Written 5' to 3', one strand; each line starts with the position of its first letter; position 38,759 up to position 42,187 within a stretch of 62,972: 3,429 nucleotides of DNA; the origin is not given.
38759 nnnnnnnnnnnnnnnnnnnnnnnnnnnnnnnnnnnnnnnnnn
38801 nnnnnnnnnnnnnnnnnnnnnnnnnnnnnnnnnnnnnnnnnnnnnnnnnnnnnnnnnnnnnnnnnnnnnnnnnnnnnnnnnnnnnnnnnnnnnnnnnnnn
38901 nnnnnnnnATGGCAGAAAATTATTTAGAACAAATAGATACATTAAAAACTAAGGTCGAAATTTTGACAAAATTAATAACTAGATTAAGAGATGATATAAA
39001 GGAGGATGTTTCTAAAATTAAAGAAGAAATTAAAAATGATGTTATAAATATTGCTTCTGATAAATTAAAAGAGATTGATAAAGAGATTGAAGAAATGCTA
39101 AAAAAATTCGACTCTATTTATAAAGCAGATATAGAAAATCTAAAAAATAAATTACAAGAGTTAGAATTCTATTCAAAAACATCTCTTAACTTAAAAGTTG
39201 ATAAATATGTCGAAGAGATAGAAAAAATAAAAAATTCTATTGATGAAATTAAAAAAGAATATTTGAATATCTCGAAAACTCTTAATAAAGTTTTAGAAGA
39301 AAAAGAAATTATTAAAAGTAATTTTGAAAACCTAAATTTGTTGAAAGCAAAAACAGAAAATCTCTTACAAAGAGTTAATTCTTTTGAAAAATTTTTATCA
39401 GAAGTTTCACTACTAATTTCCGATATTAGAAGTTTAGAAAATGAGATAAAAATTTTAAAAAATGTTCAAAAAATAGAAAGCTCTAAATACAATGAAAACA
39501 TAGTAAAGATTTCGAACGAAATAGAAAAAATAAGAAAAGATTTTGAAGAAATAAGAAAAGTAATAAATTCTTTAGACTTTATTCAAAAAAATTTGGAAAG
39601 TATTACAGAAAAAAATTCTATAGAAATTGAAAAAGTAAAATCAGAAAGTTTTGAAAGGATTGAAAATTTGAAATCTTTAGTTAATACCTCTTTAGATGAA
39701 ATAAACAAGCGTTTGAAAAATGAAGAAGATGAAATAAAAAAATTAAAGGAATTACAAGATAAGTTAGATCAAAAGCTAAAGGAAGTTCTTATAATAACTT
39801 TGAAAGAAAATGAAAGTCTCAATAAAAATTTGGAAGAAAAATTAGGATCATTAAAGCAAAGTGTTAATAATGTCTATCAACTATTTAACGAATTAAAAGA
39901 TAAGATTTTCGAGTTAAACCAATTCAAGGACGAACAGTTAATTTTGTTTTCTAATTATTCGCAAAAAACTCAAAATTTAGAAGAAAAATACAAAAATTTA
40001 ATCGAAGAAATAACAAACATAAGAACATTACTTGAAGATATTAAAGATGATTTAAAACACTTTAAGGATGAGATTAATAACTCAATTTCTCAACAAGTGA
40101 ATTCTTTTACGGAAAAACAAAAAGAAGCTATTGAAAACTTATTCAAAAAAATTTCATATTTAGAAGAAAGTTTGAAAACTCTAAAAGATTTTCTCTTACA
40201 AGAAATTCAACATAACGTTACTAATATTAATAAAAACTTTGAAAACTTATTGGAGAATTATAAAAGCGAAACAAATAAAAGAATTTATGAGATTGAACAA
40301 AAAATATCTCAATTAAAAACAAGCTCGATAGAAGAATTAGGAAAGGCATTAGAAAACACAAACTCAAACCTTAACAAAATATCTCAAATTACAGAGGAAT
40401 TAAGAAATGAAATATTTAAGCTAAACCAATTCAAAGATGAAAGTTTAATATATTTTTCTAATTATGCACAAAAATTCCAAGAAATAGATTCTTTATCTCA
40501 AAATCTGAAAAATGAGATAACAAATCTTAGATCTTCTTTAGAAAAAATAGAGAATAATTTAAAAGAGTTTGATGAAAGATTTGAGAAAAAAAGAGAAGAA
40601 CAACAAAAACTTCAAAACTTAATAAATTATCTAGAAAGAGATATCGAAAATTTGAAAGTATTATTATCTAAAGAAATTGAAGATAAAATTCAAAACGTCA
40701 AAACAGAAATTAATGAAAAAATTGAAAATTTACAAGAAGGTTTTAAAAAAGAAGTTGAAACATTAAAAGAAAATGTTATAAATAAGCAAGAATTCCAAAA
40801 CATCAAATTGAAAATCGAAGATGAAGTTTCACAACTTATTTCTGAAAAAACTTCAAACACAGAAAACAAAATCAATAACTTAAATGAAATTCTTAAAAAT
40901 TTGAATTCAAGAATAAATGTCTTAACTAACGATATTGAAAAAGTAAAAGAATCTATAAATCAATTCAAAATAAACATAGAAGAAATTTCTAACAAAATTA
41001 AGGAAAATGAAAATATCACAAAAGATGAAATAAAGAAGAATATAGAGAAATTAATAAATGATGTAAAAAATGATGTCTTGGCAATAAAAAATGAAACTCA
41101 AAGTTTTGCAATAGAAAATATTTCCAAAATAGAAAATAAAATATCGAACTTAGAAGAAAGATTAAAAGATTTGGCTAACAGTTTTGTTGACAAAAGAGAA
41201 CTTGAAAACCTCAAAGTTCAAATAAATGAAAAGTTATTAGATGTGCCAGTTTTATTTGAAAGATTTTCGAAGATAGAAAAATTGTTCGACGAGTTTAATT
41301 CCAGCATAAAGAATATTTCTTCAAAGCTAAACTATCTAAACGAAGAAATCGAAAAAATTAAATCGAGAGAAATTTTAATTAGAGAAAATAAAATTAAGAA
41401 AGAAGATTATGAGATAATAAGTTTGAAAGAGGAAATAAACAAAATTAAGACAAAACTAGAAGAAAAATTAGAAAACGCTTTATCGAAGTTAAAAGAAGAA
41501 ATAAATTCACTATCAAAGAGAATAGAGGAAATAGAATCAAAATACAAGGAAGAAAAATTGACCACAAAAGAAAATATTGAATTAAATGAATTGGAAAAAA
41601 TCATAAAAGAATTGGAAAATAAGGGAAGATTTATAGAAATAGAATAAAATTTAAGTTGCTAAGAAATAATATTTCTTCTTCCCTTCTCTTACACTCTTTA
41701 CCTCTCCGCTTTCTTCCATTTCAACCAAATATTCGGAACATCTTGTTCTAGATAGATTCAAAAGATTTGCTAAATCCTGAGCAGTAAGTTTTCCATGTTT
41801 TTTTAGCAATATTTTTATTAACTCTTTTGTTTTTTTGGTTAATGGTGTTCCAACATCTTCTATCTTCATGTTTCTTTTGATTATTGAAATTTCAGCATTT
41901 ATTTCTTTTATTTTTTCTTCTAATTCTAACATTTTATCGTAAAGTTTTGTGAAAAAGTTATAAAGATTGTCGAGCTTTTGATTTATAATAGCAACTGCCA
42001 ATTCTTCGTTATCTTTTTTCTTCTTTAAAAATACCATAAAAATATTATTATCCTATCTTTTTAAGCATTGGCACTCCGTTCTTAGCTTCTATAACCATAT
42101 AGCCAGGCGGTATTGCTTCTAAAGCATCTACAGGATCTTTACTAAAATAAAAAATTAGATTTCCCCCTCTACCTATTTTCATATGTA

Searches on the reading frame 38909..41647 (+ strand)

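Call 9: search_protein_families(library=pfam, proteins=[window:38909-41647:+], max_evalue=0.01)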
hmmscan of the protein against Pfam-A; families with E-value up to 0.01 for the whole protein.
window:38909-41647:+ (912 aa): 12 families
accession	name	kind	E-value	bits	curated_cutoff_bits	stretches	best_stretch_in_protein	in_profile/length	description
PF01442.23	Apolipoprotein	-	1.4e-14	54.7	90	3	382-553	9-183/190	Apolipoprotein A1/A4/E domain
PF04513.17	Baculo_PEP_C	-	1.8e-11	44.7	38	0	28-133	23-116/140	Baculovirus polyhedron envelope protein, PEP, C terminus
PF07889.17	DUF1664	-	9.2e-09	35.8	34.6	0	390-470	43-121/124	Protein of unknown function (DUF1664)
PF04108.17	ATG17_like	-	1.2e-08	35.3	43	1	567-829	39-273/355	Autophagy protein ATG17-like domain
PF02601.20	Exonuc_VII_L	-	0.00011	22.3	35.9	0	733-876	137-270/315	Exonuclease VII, large subunit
PF11887.13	Mce4_CUP1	-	0.00042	20.4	32.6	0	257-361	65-164/222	Cholesterol uptake porter CUP1 of Mce4, putative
PF16888.10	YwqH-like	-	0.00052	20.7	33.7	1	448-553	8-113/123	YwqH-like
PF11932.13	DUF3450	-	0.0015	18.4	32.6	1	348-443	40-134/241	Protein of unknown function (DUF3450)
PF00038.26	Filament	-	0.003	17.7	40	0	77-329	29-289/313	Intermediate filament protein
PF05960.17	DUF885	-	0.0041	17.2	32.4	0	257-455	16-204/532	Bacterial protein of unknown function (DUF885)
PF20379.3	DUF6674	-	0.0042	17.2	28.5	1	355-500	18-151/251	Family of unknown function (DUF6674)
PF14712.11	Snapin_Pallidin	-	0.0064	17.4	29.6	1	45-127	7-87/89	Snapin/Pallidin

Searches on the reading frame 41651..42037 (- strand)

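Call 8: search_protein_families(library=pfam, proteins=[window:41651-42037:-], max_evalue=0.01)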
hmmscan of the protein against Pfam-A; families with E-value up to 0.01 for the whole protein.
window:41651-42037:- (128 aa): 11 families
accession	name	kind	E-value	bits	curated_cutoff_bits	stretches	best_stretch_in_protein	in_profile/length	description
PF13412.12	HTH_24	-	1.6e-06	28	21.9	1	68-111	3-45/48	Winged helix-turn-helix DNA-binding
PF01978.25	TrmB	-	2.6e-06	27.6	25.6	1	76-124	16-63/68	Sugar-specific transcriptional regulator TrmB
PF24034.1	DUF7343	-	2.7e-06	27.6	27.6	1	68-121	3-56/62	Domain of unknown function (DUF7343)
PF08279.18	HTH_11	-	2.9e-05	24.3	25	1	71-117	3-50/55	HTH domain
PF04157.22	EAP30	-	0.00027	21.1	26.8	1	34-113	140-215/219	EAP30/Vps36 family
PF06224.18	AlkZ-like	-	0.00065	19.9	25.9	1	68-127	169-229/329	DNA glycosylase AlkZ-like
PF13545.12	HTH_Crp_2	-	0.0011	19.3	27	1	83-117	22-55/70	Crp-like helix-turn-helix domain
PF12802.13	MarR_2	-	0.0017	18.9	27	1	78-119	14-56/61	MarR family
PF25212.1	HVO_A0114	-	0.006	16.8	27.6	0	59-122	13-75/84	HVO_A0114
PF01022.26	HTH_5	-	0.0081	16.5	22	0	72-113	6-45/47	Bacterial regulatory protein, arsR family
PF07130.17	YebG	-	0.0089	16.4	27.5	1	33-77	28-72/74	YebG protein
